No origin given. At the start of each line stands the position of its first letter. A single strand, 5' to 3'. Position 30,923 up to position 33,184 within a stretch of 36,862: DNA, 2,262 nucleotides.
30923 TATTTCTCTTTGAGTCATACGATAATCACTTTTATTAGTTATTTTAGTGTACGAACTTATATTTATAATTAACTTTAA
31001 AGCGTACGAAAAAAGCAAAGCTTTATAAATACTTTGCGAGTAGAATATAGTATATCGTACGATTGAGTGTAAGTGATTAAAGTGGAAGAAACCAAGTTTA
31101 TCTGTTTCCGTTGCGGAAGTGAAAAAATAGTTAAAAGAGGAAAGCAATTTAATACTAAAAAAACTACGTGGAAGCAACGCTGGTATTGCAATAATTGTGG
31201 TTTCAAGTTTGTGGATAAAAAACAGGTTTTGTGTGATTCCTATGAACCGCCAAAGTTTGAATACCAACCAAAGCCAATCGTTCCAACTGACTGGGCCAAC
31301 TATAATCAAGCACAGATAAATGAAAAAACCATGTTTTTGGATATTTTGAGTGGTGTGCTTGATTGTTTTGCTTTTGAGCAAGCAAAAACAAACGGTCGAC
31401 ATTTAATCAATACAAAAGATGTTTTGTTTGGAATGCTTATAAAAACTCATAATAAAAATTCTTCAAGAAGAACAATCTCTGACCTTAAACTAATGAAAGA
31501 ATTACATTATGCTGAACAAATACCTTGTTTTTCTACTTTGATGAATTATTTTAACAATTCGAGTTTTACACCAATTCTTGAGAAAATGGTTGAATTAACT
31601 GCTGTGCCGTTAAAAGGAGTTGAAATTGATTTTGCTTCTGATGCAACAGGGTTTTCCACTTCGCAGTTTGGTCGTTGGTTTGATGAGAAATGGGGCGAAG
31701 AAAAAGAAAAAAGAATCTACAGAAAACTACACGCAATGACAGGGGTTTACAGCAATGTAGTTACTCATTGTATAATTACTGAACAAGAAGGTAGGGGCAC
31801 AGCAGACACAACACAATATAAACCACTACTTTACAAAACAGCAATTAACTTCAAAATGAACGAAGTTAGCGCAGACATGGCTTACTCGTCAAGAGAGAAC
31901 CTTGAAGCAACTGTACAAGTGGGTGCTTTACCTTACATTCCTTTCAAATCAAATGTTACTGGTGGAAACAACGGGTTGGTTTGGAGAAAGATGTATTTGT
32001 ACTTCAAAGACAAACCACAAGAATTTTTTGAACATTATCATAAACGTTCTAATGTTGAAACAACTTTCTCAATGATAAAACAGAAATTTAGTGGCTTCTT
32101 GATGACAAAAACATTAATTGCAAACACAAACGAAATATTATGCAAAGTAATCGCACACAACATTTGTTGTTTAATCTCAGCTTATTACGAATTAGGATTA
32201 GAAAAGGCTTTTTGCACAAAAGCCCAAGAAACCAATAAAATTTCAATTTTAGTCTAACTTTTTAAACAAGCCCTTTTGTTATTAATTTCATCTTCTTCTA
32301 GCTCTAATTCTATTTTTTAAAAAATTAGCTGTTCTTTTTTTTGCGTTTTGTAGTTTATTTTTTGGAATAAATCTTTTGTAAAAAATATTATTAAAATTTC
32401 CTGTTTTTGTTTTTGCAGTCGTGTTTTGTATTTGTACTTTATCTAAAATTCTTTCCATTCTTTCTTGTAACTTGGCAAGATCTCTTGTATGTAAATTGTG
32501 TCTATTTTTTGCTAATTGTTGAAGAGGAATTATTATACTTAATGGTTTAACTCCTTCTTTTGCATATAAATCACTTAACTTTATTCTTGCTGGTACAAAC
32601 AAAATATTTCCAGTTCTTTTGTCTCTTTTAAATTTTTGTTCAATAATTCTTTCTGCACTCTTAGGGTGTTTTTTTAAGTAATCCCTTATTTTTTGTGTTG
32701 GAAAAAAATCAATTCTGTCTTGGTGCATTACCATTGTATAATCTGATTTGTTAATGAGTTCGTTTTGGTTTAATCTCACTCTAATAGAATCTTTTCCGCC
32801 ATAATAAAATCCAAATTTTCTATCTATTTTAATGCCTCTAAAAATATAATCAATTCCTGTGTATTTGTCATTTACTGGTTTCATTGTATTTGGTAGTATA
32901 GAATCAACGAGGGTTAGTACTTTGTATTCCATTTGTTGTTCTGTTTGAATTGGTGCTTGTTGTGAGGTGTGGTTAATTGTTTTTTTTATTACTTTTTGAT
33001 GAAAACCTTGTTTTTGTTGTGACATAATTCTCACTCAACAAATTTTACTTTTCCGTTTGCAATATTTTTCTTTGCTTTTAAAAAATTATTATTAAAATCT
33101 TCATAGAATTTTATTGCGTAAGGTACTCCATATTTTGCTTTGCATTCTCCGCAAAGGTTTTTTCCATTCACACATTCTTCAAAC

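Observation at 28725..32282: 3.54-kb cargo-carrying transposon with perfect 18-bp IRs and a 9-bp TSD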

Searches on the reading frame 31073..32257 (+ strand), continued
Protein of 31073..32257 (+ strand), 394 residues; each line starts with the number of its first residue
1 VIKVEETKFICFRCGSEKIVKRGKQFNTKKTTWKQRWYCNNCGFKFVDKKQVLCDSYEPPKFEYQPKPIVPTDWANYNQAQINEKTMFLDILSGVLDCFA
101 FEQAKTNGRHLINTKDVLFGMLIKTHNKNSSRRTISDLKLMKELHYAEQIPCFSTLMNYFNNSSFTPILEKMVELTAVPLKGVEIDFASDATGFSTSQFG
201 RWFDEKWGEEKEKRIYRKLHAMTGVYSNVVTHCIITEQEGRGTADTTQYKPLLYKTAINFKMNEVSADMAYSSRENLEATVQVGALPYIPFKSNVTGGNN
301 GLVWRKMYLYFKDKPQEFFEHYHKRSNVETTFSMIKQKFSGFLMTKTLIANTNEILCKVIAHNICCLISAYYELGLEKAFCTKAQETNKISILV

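Call 28: search_protein_families(library=pfam, proteins=[L011:2291-2845:+, L011:2958-5207:+, L090:2784-4241:+, L090:4258-5478:-, L090:5541-6869:-, L091:1177-1947:+, L091:1948-2937:-, L015:2793-3944:+, L010:541-2676:-], max_evalue=0.01)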
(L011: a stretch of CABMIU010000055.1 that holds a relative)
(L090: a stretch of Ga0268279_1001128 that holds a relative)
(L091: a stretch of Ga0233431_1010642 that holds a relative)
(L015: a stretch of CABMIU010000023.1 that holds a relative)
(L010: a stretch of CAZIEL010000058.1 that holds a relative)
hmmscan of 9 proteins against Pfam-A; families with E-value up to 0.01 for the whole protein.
L011:2291-2845:+ (184 aa): 0 families

L011:2958-5207:+ (749 aa): 1 family
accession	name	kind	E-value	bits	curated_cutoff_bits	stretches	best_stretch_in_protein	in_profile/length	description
PF00082.27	Peptidase_S8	-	1.3e-27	97.3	21.8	1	267-548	6-276/288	Subtilase family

L090:2784-4241:+ (485 aa): 0 families

L090:4258-5478:- (406 aa): 0 families

L090:5541-6869:- (442 aa): 5 families
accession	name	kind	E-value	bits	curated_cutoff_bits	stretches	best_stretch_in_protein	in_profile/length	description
PF01637.24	ATPase_2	-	3e-06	27.7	33.2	1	48-88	1-41/225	ATPase domain predominantly from Archaea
PF13191.12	AAA_16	-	2e-05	25.6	32.6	1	48-94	2-51/167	AAA ATPase domain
PF01022.26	HTH_5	-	0.0016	18.7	22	1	366-407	5-45/47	Bacterial regulatory protein, arsR family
PF25201.1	nSTAND6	-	0.007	16.8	27.7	0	49-88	2-39/148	Novel STAND NTPase 6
PF16193.11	AAA_assoc_2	-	0.0086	16.7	34.3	0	297-346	5-55/81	AAA C-terminal domain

L091:1177-1947:+ (256 aa): 0 families

L091:1948-2937:- (329 aa): 0 families

L015:2793-3944:+ (383 aa): 20 families
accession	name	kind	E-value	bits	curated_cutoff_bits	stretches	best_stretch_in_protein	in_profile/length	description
PF13412.12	HTH_24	-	2.9e-07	30.4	21.9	1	313-345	16-48/48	Winged helix-turn-helix DNA-binding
PF01978.25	TrmB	-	1.2e-06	28.7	25.6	1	311-356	19-64/68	Sugar-specific transcriptional regulator TrmB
PF08279.18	HTH_11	-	3.7e-06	27.2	25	1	307-351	7-52/55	HTH domain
PF12802.13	MarR_2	-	1.4e-05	25.6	27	1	312-348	17-55/61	MarR family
PF01022.26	HTH_5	-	1.7e-05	25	22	1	316-346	17-47/47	Bacterial regulatory protein, arsR family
PF00004.35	AAA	-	3.5e-05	24.7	21.2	1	71-211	1-129/131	ATPase family associated with various cellular activities (AAA)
PF20720.3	nSTAND3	-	4.3e-05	23.7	27.2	1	66-223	15-149/155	Novel STAND NTPase 3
PF09339.16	HTH_IclR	-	6.5e-05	23.1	22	1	315-346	19-50/52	IclR helix-turn-helix domain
PF01047.28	MarR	-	7.3e-05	23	24.6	1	307-347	10-50/59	MarR family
PF20703.3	nSTAND1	-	9.1e-05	22.7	27.1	0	60-84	29-49/379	Novel STAND NTPase 1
PF22665.2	DUF6293_C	-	0.00045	21.1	27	1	287-356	16-89/101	DUF6293 C-terminal winged helix domain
PF13545.12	HTH_Crp_2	-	0.0012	19.2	27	1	315-349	23-57/70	Crp-like helix-turn-helix domain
PF08280.17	HTH_Mga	-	0.0016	18.8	23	1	302-339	7-44/59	M protein trans-acting positive regulator (MGA) HTH domain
PF24033.1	DUF7342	-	0.0018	18.7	31.6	1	315-359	18-62/150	Family of unknown function (DUF7342)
PF05673.19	DUF815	-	0.002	17.8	23.8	0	39-150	26-116/249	Protein of unknown function (DUF815)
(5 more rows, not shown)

L010:541-2676:- (711 aa): 0 families

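Call 29: search_protein_families(library=padloc, proteins=[L011:2291-2845:+, L011:2958-5207:+, L090:2784-4241:+, L090:4258-5478:-, L090:5541-6869:-, L091:1948-2937:-, L015:2793-3944:+], max_evalue=0.01)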
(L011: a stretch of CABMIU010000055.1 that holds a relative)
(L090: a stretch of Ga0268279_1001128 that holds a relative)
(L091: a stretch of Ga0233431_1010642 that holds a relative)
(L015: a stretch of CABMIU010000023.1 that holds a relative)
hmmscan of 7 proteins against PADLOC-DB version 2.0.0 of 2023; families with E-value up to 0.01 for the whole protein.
L011:2291-2845:+ (184 aa): 0 families

L011:2958-5207:+ (749 aa): 7 families
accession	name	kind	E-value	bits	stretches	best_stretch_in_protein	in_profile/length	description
PDLC02197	IetS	-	8.8e-26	88.4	1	138-546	136-536/749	-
PDLC02199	IetS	-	1.1e-19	68.2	1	186-520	235-577/826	-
PDLC02201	IetS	-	3.4e-19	66.6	1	88-546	100-525/781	-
PDLC02198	IetS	-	1.8e-13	47.4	1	81-441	76-441/795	-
PDLC02202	IetS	-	2.8e-06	23.9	1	184-549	211-560/780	-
PDLC02200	IetS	-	6e-05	19.4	1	256-526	261-533/780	-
PDLC03014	subtilase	-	0.0042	14.6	1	289-546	195-376/391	-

L090:2784-4241:+ (485 aa): 0 families

L090:4258-5478:- (406 aa): 0 families

L090:5541-6869:- (442 aa): 6 families
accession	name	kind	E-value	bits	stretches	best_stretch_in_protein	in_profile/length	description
PDLC01438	Csa3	-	1.9e-05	22.9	1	348-437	143-217/305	"CAS-I,CAS-II,CAS-III,CAS-IV,CAS-V,CAS-VI; associated_signaling"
PDLC01720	Csa3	-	9.3e-05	21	1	366-419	28-86/118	Csa3_1_CAS-I-II-III-IV-V-VI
PDLC01879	CARF3--CARF_TM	-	0.00054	17.7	1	353-418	146-207/222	-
PDLC04984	PDC-S27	-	0.00059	16.8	1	48-88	4-44/474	-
PDLC01866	CARF3--CARF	-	0.00084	17.4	1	364-417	140-192/207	-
PDLC01850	CARF3--CARF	-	0.0026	15.7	1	352-417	134-196/209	-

L091:1948-2937:- (329 aa): 0 families

L015:2793-3944:+ (383 aa): 22 families
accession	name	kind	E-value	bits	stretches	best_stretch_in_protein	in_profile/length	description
PDLC01434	CasR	-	2.9e-08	31.8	1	287-355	115-182/191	"CAS-I,CAS-II,CAS-III,CAS-IV,CAS-V,CAS-VI; associated_signaling"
PDLC01438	Csa3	-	6.8e-07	27.6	1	304-362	151-206/305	"CAS-I,CAS-II,CAS-III,CAS-IV,CAS-V,CAS-VI; associated_signaling"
PDLC03963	SoFic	-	1.7e-06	25.6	1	281-356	274-351/361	-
PDLC01720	Csa3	-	6.5e-06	24.7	1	311-358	35-89/118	Csa3_1_CAS-I-II-III-IV-V-VI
PDLC01268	CasR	-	1.2e-05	23.3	1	286-355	110-174/179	"CAS-I,CAS-II,CAS-III,CAS-IV,CAS-V,CAS-VI; associated_signaling"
PDLC01860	CARF3--CARF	-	1.4e-05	23.3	1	304-358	147-201/210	-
PDLC01852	CARF3--CARF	-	2.2e-05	22.5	1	300-354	143-197/208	-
PDLC01879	CARF3--CARF_TM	-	2.5e-05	22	1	308-357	163-209/222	-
PDLC01044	Csa3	-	2.9e-05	22.1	1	243-348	84-183/194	Type I-A associated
PDLC01859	CARF3--CARF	-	5e-05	21.1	1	273-354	122-208/213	-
PDLC03927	PsyrA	-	5e-05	20.6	1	279-352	335-393/398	-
PDLC01865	CARF3--CARF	-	0.00013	19.6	1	279-357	129-203/215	-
PDLC01850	CARF3--CARF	-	0.00014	19.8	1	291-354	135-199/209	-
PDLC01848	CARF3--CARF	-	0.00023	18.9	1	315-352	150-184/197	-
PDLC01870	CARF3--CARF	-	0.0003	18.7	1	302-351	138-188/228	-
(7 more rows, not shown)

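Call 53: search_dna_similar(query=window:31073-32257:+, collection=plasmids, mode=protein, max_rows=15, max_evalue=0.001)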
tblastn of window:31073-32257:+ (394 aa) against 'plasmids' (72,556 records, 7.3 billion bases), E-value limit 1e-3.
Records with a match: 613; places in all: 760; records where one place covers at least 80% of the query: 0.
Best place of each record, by identity: <60% 613.
By first word of the organism name: Klebsiella 243; Vibrio 113; Escherichia 40; Pseudomonas 27; Enterobacter 26; Acinetobacter 26; Providencia 26; Salmonella 22; Citrobacter 18; Shewanella 10; and 23 more.
By predicted mobility (MOB-suite, as given by PLSDB): conjugative 359; non-mobilizable 160; mobilizable 94.
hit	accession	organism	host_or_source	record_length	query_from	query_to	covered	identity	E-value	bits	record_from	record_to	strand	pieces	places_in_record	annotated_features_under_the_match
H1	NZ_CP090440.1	Vibrio maritimus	Skeletonema costatum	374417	63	363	76%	26.5%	8e-7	59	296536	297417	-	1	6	IS5 family transposase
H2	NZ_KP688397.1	Vibrio parahaemolyticus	shrimp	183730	66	363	76%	26.4%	6e-9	66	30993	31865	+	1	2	IS5 family transposase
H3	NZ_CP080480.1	Vibrio parahaemolyticus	whole organism,shellfish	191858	66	363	76%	26.4%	6e-9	66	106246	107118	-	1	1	IS5 family transposase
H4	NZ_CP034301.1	Vibrio parahaemolyticus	Penaeus vannamei,AHPND infected ...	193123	66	363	76%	26.4%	6e-9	66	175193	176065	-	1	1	IS5 family transposase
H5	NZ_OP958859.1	Vibrio alginolyticus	-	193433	66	363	76%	26.4%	6e-9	66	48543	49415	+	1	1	IS5 family transposase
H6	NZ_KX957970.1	Vibrio parahaemolyticus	shrimp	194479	66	363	76%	26.4%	6e-9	66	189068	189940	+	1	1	IS5 family transposase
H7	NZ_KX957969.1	Vibrio alginolyticus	shrimp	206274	66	363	76%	26.4%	6e-9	66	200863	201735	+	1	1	IS5 family transposase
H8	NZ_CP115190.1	Vibrio furnissii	Ruditapes philippinarum,sea food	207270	66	363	76%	26.4%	6e-9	66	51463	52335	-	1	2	IS5 family transposase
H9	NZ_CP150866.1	Vibrio parahaemolyticus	cell culture,seafood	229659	66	363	76%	26.4%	6e-9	66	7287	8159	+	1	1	IS5 family transposase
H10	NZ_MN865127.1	Vibrio alginolyticus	-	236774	66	363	76%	26.4%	6e-9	66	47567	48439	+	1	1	IS5 family transposase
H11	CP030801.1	Vibrio owensii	shrimp,Pure culture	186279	66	363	76%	26.4%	1e-8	64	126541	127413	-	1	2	none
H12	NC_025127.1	Vibrio sp. 04Ya090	-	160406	66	363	76%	26.4%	1e-8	64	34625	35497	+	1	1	none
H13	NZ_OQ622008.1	Vibrio parahaemolyticus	-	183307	66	363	76%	26.4%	1e-8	64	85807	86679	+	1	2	none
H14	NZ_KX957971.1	Vibrio parahaemolyticus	chicken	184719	66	363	76%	26.4%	1e-8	64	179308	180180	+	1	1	none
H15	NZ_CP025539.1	Vibrio harveyi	-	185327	66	363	76%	26.4%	1e-8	64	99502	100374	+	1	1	none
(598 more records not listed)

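Call 57: search_protein_families(library=ncbifam, proteins=[L011:5415-6587:+, L015:4285-5475:+, L020:6001-6915:+], max_evalue=0.00001)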
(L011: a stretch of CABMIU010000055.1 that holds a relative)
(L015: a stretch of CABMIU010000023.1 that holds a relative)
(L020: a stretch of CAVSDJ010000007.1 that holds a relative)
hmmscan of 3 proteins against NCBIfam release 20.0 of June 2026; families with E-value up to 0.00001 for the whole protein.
L011:5415-6587:+ (390 aa): 3 families
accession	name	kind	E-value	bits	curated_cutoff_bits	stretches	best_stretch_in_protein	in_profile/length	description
NF033579.1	transpos_IS5_2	equivalog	1.3e-32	113.4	140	1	69-361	2-288/289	IS5 family transposase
NF033551.1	transpos_IS1182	equivalog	3.2e-13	49.4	270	1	214-289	269-343/488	IS1182 family transposase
NF033559.2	transpos_IS1634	equivalog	2.7e-06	26.7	100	0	310-376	371-434/483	IS1634 family transposase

L015:4285-5475:+ (396 aa): 7 families
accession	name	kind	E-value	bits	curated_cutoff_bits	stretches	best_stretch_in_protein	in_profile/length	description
NF033579.1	transpos_IS5_2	equivalog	1.5e-41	142.8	140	1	75-367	2-288/289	IS5 family transposase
NF033551.1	transpos_IS1182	equivalog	3.7e-22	78.9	270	2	221-297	269-347/488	IS1182 family transposase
NF033592.1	transpos_IS4_1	equivalog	4.7e-12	45.7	115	1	118-295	30-210/332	IS4 family transposase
NF033593.1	transpos_ISNCY_1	equivalog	8.5e-12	44.5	325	1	228-369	309-442/444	ISNCY family transposase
NF033581.1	transpos_IS5_4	equivalog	1.8e-11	44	140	1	94-296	11-226/285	IS5 family transposase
NF033520.1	transpos_IS982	equivalog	4e-10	39.7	130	1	149-367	35-242/243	IS982 family transposase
NF033580.1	transpos_IS5_3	equivalog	3e-09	36.8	110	1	151-300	54-207/258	IS5 family transposase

L020:6001-6915:+ (305 aa): 4 families
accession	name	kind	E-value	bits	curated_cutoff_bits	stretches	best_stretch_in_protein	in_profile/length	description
NF033579.1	transpos_IS5_2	equivalog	9.6e-30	104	140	1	104-287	102-287/289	IS5 family transposase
NF033551.1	transpos_IS1182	equivalog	2.3e-13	49.9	270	1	143-237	268-363/488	IS1182 family transposase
NF033593.1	transpos_ISNCY_1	equivalog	6e-08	31.8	325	1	153-290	311-442/444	ISNCY family transposase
NF033592.1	transpos_IS4_1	equivalog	1.1e-06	28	115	0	113-208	109-200/332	IS4 family transposase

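Call 82: find_encoding_contigs(protein=P0002, flank=3000, max_places=6)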
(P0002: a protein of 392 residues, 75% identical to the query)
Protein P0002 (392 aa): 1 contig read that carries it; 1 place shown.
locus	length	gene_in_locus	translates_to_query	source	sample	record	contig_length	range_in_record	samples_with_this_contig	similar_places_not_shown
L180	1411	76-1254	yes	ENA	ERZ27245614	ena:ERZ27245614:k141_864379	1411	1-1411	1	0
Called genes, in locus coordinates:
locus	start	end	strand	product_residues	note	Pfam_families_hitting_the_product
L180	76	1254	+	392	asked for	PF01609:DDE_Tnp_1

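Call 83: find_encoding_contigs(protein=P0011, flank=3000, max_places=6)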
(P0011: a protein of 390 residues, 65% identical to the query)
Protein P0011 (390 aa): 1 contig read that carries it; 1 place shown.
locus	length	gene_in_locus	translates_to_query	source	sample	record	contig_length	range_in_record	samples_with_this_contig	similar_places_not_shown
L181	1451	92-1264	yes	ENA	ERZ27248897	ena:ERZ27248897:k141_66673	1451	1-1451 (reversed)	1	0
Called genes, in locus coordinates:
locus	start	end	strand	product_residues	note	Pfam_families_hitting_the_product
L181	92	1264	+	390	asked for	PF01609:DDE_Tnp_1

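Call 95: find_related_loci(query=A1, collection=viral_contigs, flank=7000)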
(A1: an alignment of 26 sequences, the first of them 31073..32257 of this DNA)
Query A1 (394 aa) in viral_contigs; peptide patterns used: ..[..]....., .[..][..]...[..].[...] (x = any residue, [..] = any of these).
46 stretches matched a pattern; 26 encode a relative of the query (tblastn E <= 1e-3); 26 distinct loci.
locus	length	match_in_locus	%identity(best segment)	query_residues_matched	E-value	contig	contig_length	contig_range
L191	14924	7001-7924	42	71-380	2e-80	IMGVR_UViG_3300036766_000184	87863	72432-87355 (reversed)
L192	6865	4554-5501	41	73-392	2e-80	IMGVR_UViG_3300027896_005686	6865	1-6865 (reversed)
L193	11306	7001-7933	43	73-387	2e-74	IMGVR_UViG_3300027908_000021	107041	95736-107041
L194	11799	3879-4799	39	73-376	1e-71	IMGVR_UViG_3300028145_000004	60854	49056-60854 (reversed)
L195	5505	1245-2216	40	74-383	8e-72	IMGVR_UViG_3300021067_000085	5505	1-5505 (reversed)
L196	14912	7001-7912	40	73-380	2e-71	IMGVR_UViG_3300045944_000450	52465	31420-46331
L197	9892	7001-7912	40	73-380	2e-71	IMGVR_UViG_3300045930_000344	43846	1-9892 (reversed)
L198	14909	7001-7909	39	74-380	6e-71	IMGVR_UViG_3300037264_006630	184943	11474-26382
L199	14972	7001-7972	40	67-394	8e-71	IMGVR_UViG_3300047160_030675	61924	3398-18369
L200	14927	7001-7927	42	73-380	7e-75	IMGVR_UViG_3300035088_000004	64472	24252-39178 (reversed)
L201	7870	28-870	44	103-387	4e-69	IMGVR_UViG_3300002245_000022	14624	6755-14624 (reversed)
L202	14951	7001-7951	39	73-392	5e-68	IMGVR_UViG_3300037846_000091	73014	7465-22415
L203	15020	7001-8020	37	45-384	9e-68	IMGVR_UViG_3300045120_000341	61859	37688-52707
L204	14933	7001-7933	38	67-380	3e-67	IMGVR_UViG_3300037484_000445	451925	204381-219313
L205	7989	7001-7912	39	73-380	1e-66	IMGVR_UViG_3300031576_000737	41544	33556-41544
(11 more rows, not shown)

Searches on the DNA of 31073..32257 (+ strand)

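Call 38: search_rna_families(sources=[L091, L015, L011, L090, L092, L094], threshold=gathering)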
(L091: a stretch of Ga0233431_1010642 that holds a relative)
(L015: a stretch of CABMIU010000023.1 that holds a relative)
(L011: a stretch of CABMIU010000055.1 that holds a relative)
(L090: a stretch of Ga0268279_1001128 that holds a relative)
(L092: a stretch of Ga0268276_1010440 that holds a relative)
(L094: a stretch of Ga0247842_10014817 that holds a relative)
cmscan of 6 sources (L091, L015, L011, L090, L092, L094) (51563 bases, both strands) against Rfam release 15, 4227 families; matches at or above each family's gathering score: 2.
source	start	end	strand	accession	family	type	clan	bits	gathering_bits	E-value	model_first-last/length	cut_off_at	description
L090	8361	8635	-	RF01857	Archaea_SRP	Gene;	CL00003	124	96.5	7.5e-28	1-317/317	no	Archaeal signal recognition particle RNA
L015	6251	6367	+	RF00001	5S_rRNA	Gene; rRNA;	CL00113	72.4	38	1.9e-13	1-120/120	no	5S ribosomal RNA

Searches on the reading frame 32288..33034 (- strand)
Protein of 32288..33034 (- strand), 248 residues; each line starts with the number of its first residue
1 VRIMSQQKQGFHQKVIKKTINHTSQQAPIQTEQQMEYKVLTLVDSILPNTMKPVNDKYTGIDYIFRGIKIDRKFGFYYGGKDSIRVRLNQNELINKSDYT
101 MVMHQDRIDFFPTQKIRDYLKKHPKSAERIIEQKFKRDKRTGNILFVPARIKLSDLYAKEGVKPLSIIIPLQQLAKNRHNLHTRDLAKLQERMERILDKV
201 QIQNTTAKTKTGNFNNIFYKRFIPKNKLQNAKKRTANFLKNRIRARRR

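Call 4: search_protein_families(library=pfam, proteins=[window:32288-33034:-], max_evalue=0.01)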
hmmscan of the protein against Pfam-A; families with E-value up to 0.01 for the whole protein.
window:32288-33034:- (248 aa): 0 families

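Call 12: search_protein_families(library=ncbifam, proteins=[window:32288-33034:-], max_evalue=0.01)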
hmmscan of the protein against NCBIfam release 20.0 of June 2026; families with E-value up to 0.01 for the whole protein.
window:32288-33034:- (248 aa): 0 families

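Call 50: find_encoding_contigs(protein=window:32288-33034:-, flank=6000, max_places=10)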
Protein window:32288-33034:- (248 aa): no gene with exactly this product is on record in the collection.
